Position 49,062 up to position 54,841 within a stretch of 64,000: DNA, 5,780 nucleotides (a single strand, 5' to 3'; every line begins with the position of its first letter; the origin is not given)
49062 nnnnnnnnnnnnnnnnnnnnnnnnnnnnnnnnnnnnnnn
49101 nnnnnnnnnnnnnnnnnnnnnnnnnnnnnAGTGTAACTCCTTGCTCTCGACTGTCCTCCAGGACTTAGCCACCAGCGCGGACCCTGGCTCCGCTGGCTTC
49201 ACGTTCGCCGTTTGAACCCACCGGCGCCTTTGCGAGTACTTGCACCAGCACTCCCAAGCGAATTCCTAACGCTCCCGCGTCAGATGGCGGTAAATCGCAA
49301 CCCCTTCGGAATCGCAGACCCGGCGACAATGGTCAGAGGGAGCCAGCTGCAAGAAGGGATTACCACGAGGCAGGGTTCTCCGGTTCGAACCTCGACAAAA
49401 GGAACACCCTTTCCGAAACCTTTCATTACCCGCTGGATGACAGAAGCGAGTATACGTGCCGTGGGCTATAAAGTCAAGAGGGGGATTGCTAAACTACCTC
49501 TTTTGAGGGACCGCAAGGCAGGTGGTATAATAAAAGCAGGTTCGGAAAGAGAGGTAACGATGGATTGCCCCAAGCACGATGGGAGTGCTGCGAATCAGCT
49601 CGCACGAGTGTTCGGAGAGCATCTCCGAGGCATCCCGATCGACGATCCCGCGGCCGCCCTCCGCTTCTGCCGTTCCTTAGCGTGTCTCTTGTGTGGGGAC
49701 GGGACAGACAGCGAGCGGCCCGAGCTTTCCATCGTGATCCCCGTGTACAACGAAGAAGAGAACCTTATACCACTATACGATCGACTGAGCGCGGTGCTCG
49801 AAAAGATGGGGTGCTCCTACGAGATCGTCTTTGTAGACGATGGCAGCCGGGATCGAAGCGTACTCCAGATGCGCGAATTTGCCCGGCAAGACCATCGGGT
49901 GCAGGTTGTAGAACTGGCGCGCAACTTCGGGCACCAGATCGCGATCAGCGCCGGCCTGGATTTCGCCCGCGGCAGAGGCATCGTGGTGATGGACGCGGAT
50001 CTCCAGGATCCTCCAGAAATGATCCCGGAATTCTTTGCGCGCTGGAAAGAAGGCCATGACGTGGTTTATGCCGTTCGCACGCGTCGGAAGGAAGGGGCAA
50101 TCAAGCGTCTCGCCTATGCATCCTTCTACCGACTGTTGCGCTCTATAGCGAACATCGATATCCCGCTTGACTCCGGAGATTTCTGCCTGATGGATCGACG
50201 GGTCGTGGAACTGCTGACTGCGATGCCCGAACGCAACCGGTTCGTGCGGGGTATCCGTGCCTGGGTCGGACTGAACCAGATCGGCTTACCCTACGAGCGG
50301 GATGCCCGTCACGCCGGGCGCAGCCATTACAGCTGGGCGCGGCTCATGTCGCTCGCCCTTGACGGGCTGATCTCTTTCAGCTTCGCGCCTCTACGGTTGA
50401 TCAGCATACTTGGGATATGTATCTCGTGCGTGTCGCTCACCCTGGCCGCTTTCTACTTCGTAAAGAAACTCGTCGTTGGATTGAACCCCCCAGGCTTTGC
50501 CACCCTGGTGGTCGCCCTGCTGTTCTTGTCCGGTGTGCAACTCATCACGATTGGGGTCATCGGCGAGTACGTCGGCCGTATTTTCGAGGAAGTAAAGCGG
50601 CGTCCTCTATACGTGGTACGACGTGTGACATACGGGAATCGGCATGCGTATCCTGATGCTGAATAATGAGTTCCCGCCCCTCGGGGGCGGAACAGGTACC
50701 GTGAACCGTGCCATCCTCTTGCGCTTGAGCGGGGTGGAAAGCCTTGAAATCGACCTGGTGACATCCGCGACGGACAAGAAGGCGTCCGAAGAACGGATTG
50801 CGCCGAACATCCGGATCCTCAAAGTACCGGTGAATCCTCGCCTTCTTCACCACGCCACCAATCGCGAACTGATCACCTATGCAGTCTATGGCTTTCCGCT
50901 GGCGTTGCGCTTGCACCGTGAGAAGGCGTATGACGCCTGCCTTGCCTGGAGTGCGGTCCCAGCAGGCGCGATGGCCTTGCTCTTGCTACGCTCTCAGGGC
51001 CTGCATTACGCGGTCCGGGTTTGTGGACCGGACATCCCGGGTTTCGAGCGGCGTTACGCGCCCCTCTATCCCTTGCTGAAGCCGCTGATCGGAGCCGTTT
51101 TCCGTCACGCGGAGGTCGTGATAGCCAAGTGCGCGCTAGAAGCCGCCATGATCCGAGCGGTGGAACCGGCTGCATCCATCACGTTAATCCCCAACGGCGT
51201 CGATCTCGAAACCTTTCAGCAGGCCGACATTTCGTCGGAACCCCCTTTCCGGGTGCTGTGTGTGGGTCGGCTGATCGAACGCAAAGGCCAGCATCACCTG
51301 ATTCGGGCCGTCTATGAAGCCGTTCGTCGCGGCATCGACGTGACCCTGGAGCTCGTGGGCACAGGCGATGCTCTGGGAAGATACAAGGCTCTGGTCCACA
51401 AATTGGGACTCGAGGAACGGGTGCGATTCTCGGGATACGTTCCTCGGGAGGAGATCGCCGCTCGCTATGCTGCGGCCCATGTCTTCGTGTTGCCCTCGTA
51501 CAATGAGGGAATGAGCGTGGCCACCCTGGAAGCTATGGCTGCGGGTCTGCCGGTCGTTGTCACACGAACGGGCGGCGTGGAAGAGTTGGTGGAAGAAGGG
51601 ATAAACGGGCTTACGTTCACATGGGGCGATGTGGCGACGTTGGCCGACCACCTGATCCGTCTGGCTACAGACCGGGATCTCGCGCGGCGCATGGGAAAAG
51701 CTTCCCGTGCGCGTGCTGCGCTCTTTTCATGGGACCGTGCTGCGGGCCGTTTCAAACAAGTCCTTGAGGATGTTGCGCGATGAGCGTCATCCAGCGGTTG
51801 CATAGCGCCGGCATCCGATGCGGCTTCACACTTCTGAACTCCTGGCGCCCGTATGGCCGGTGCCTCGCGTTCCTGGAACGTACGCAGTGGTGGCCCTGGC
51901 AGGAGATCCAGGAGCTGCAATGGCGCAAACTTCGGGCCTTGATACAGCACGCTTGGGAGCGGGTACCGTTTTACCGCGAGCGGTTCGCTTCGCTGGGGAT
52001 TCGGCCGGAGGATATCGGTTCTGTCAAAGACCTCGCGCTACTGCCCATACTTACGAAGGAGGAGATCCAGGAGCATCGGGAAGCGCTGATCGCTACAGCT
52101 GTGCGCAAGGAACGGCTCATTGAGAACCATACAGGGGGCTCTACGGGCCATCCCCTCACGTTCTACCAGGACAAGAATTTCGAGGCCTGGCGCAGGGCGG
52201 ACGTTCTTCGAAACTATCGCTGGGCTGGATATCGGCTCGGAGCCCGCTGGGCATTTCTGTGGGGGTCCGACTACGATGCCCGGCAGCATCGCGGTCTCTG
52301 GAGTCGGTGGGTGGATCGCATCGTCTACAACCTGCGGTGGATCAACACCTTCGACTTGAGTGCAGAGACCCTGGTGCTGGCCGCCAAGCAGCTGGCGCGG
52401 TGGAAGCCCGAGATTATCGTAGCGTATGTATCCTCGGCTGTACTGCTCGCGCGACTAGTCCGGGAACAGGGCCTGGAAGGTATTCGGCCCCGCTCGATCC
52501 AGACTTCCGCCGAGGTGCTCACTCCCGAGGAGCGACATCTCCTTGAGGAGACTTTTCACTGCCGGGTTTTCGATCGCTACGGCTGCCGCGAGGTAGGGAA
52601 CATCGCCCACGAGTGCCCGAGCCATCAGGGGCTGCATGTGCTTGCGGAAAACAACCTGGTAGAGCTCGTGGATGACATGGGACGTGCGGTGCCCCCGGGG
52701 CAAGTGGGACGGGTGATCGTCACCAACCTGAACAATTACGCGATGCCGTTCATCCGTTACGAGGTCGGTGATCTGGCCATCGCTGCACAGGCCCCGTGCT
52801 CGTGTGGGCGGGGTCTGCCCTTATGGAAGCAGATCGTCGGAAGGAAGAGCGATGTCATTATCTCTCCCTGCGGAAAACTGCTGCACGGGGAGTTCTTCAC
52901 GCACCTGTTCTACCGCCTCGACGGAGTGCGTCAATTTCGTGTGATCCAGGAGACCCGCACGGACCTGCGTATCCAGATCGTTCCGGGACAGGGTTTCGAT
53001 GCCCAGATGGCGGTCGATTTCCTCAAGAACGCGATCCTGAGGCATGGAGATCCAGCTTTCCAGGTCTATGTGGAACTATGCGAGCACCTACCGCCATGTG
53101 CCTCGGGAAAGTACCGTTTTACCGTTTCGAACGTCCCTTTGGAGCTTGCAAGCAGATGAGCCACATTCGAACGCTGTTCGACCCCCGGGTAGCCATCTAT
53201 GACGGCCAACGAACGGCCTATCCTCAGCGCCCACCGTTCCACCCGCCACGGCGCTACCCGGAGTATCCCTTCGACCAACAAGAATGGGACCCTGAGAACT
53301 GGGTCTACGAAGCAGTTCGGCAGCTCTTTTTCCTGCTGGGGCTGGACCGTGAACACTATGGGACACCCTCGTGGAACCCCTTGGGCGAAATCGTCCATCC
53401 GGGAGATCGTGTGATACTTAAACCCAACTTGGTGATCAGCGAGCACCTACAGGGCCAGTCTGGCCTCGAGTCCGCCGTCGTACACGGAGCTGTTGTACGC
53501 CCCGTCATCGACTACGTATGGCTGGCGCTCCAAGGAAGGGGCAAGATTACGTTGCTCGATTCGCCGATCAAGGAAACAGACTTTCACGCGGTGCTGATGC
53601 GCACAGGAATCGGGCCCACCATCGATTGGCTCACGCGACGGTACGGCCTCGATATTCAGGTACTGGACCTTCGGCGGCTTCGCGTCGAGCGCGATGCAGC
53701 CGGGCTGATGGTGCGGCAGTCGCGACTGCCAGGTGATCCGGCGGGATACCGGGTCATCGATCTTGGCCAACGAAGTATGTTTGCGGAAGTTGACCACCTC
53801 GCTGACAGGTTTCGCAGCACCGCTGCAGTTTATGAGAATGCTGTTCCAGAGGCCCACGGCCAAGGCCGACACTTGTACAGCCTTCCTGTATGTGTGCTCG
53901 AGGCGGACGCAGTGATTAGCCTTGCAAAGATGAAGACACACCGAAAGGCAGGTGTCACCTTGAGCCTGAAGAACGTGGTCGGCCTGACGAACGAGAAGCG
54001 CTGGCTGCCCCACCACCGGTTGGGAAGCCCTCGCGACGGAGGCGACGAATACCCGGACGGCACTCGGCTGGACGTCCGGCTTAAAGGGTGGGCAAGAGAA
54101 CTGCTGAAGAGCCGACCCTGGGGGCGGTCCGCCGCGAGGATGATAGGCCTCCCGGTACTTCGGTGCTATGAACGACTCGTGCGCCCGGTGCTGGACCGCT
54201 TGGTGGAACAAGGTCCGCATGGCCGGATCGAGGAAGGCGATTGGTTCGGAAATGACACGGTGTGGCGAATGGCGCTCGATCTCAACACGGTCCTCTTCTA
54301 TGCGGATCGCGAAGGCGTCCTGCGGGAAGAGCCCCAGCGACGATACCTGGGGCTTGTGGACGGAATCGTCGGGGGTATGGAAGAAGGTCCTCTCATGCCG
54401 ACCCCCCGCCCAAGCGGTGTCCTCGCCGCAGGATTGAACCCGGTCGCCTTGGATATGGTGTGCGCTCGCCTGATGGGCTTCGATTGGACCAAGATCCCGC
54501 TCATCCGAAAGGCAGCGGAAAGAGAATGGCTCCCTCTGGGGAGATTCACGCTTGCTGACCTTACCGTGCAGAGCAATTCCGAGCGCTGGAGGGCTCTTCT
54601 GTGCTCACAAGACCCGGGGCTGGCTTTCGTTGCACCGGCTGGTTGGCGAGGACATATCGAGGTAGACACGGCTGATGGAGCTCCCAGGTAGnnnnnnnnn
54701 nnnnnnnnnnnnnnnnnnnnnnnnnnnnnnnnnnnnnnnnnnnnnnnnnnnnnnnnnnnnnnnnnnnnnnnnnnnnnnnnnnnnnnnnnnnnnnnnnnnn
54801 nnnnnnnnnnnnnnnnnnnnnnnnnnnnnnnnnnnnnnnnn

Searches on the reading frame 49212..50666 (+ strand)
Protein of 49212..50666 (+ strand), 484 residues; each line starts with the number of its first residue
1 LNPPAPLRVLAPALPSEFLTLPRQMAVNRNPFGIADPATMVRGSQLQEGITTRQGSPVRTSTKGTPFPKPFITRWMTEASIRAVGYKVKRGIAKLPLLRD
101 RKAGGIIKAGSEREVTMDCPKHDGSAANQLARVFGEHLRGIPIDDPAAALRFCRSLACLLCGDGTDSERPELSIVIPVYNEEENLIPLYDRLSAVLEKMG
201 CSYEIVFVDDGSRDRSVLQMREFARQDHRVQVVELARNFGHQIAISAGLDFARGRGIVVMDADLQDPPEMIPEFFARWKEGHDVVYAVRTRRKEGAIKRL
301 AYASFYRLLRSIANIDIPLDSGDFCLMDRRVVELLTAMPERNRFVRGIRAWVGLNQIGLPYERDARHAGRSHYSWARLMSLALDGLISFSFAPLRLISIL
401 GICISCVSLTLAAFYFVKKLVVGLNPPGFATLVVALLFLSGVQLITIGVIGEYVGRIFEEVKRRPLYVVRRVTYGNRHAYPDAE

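Call 81: search_protein_families(library=pfam, proteins=[window:49212-50666:+], max_evalue=0.001)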
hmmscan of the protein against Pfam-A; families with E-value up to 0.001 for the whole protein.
window:49212-50666:+ (484 aa): 1 family
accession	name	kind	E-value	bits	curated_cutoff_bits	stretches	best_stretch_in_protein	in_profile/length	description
PF00535.33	Glycos_transf_2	-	4.2e-32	111.8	23.3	1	173-333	1-165/168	Glycosyl transferase family 2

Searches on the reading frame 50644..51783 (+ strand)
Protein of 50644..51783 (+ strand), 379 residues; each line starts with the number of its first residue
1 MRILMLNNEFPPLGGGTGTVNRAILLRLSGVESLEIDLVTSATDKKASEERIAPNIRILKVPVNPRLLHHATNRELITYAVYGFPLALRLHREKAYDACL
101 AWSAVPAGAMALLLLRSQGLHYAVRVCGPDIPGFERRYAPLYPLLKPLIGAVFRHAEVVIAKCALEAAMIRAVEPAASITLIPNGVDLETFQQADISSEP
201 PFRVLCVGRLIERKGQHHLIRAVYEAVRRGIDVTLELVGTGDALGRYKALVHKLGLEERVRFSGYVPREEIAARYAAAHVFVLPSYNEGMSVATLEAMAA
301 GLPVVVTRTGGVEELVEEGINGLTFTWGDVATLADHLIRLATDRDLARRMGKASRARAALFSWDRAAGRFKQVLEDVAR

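Call 81: search_protein_families(library=pfam, proteins=[window:50644-51783:+], max_evalue=0.001)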
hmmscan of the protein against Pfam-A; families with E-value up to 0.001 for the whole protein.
window:50644-51783:+ (379 aa): 5 families
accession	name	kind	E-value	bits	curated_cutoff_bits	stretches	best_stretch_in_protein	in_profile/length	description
PF00534.26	Glycos_transf_1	-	1.8e-40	138.7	26.4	1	197-356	11-171/172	Glycosyl transferases group 1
PF13692.12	Glyco_trans_1_4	-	2.6e-38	131.9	27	1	202-343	2-142/142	Glycosyl transferases group 1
PF20706.3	GT4-conflict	-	2.7e-18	66.6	26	1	179-368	175-383/385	Family 4 Glycosyltransferase in conflict systems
PF13524.12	Glyco_trans_1_2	-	5.4e-12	46.3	25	1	223-358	5-129/144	Glycosyl transferase-like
PF13439.12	Glyco_transf_4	-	3.8e-08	34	28.5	1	15-189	2-169/170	Glycosyltransferase Family 4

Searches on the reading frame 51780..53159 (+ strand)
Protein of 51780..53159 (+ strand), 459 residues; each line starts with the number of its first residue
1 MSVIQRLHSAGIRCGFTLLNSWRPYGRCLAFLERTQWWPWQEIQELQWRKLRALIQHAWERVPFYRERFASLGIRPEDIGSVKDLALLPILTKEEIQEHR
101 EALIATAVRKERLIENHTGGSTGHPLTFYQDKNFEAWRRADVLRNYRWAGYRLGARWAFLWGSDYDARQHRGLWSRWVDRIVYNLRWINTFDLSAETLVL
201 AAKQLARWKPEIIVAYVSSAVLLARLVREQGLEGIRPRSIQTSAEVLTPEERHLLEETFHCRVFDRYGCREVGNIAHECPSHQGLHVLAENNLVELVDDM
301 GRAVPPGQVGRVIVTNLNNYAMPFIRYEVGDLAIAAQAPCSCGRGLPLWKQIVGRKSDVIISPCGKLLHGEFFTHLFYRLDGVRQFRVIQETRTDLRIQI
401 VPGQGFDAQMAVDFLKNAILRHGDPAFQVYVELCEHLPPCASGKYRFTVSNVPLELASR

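Call 81: search_protein_families(library=pfam, proteins=[window:51780-53159:+], max_evalue=0.001)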
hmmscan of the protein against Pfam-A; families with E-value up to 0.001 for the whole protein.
window:51780-53159:+ (459 aa): 1 family
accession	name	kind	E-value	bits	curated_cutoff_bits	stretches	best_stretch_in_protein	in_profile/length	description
PF00501.34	AMP-binding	-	0.0007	18.9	29.9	0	208-315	255-375/384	AMP-binding enzyme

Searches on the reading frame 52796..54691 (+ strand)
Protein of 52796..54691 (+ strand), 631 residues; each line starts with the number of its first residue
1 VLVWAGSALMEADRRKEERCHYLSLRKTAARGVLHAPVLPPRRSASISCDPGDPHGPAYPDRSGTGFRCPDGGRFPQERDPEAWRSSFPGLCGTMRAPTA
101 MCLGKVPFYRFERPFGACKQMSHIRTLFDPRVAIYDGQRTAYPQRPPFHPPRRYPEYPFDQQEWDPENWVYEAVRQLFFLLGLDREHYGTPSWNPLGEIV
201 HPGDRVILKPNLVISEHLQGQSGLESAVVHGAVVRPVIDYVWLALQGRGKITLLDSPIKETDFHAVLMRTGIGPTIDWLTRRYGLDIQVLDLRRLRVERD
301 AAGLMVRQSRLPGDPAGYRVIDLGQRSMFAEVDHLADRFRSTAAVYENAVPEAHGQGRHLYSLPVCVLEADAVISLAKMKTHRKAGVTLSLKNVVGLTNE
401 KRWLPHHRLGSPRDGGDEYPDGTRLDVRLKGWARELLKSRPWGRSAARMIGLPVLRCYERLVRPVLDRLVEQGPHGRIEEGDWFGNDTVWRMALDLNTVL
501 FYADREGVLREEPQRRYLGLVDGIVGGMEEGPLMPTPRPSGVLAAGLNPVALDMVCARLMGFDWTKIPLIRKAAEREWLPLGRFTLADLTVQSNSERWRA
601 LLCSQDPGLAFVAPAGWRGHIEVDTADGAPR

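Call 81: search_protein_families(library=pfam, proteins=[window:52796-54691:+], max_evalue=0.001)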
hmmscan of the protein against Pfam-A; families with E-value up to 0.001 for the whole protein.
window:52796-54691:+ (631 aa): 1 family
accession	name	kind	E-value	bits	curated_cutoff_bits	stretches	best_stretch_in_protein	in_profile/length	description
PF04015.17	DUF362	-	4.3e-26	92.6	24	1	358-558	88-200/200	Domain of unknown function (DUF362)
